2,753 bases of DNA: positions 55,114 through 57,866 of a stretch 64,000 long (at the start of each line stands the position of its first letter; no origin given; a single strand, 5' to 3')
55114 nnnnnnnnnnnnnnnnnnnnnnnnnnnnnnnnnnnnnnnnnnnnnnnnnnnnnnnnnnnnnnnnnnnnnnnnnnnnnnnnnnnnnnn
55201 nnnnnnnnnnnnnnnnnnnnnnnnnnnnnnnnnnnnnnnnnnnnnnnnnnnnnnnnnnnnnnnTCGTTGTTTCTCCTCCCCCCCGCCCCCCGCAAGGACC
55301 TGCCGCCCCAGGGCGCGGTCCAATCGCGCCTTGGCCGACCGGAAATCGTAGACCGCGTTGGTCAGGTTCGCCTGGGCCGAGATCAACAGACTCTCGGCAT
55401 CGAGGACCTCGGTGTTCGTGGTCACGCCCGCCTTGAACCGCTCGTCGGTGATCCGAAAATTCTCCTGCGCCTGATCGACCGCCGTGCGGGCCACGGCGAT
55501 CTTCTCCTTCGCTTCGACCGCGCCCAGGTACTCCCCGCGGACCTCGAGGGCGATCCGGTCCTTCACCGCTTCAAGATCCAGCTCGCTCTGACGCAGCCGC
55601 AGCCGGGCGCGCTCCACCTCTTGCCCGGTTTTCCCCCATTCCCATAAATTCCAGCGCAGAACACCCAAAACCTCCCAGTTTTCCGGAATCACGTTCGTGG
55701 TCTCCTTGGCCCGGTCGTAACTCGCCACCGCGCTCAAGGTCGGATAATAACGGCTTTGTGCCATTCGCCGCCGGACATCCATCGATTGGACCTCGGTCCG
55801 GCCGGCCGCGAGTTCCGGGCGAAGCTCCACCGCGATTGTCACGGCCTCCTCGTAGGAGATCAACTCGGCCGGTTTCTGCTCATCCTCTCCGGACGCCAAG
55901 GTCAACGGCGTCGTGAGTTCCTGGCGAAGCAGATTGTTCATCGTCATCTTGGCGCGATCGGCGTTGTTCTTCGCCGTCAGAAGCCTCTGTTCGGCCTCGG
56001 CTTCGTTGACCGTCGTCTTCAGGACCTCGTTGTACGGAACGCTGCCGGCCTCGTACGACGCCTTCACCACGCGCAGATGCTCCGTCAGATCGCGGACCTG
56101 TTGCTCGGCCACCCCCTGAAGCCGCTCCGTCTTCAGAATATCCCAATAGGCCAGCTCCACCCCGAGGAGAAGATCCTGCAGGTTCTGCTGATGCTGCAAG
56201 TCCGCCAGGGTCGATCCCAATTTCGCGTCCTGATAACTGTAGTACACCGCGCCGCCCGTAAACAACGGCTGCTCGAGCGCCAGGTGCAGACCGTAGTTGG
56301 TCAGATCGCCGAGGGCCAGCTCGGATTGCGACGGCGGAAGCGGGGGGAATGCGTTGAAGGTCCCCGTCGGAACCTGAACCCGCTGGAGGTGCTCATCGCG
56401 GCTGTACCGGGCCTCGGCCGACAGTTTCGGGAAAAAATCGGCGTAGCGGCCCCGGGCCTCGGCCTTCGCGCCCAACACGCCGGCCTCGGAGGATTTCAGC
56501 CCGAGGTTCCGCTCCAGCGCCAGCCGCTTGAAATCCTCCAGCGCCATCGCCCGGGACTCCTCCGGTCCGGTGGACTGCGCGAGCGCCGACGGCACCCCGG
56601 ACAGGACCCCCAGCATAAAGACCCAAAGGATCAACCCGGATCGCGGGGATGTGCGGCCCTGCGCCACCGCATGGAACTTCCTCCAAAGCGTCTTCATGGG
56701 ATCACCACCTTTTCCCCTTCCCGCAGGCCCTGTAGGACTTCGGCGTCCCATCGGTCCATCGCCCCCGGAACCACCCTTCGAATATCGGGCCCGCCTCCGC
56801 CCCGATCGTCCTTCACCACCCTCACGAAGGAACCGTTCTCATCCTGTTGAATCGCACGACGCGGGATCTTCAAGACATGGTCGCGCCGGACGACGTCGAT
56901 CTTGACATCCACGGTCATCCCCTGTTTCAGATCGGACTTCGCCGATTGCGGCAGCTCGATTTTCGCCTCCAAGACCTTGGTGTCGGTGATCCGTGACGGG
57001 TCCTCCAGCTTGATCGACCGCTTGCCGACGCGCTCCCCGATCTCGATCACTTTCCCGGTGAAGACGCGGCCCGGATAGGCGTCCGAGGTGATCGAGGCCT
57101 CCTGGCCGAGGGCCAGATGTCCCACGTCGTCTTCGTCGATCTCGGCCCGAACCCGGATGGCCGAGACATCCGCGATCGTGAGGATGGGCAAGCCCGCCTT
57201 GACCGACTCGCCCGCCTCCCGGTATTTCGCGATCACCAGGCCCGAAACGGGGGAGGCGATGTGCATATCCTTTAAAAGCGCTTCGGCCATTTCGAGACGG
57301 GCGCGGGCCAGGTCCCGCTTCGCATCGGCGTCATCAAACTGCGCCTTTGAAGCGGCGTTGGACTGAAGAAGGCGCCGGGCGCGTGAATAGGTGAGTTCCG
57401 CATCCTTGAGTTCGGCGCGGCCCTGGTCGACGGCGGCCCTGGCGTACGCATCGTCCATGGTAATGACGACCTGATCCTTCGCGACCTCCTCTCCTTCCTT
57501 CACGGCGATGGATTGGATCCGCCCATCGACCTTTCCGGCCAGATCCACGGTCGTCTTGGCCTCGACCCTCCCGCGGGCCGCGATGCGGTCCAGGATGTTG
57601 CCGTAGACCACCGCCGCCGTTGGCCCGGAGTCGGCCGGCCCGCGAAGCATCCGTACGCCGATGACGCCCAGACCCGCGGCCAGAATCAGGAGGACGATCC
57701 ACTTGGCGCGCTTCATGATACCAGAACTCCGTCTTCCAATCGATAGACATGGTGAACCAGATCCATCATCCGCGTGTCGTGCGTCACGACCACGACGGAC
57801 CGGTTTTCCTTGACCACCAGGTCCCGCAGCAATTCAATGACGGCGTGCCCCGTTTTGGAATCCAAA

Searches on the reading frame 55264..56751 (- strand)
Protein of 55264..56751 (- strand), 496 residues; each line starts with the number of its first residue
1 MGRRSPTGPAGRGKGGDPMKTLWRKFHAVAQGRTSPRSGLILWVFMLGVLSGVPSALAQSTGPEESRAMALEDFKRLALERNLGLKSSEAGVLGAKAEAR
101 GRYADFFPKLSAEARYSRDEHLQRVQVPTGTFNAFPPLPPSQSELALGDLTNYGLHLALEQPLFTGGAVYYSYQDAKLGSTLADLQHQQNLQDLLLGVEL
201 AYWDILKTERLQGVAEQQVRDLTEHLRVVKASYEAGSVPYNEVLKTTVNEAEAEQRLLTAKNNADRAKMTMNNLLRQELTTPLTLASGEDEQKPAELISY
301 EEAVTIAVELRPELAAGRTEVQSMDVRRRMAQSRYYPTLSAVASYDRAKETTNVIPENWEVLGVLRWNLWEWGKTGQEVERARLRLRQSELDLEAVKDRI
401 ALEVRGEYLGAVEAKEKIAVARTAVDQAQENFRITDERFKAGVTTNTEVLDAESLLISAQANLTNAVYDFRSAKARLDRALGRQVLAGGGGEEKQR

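Call 86: search_protein_families(library=pfam, proteins=[window:55264-56751:-], max_evalue=0.00001)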
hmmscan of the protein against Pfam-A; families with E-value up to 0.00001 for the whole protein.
window:55264-56751:- (496 aa): 1 family
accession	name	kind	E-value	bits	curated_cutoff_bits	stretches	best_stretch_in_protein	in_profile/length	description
PF02321.23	OEP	-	1.1e-59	201.9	22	2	301-482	2-187/187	Outer membrane efflux protein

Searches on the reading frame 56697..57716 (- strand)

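Call 86: search_protein_families(library=pfam, proteins=[window:56697-57716:-], max_evalue=0.00001)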
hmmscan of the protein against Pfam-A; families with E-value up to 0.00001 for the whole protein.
window:56697-57716:- (340 aa): 3 families
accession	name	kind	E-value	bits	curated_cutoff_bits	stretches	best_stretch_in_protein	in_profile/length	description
PF16576.10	HlyD_D23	-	2.1e-21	76.6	30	1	45-232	6-190/214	Barrel-sandwich domain of CusB or HlyD membrane-fusion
PF13437.12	HlyD_3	-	7.4e-17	62.5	22.2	1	153-233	2-83/106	HlyD family secretion protein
PF00364.28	Biotin_lipoyl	-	6.1e-06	26.4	22.1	0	54-87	40-73/73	Biotin-requiring enzyme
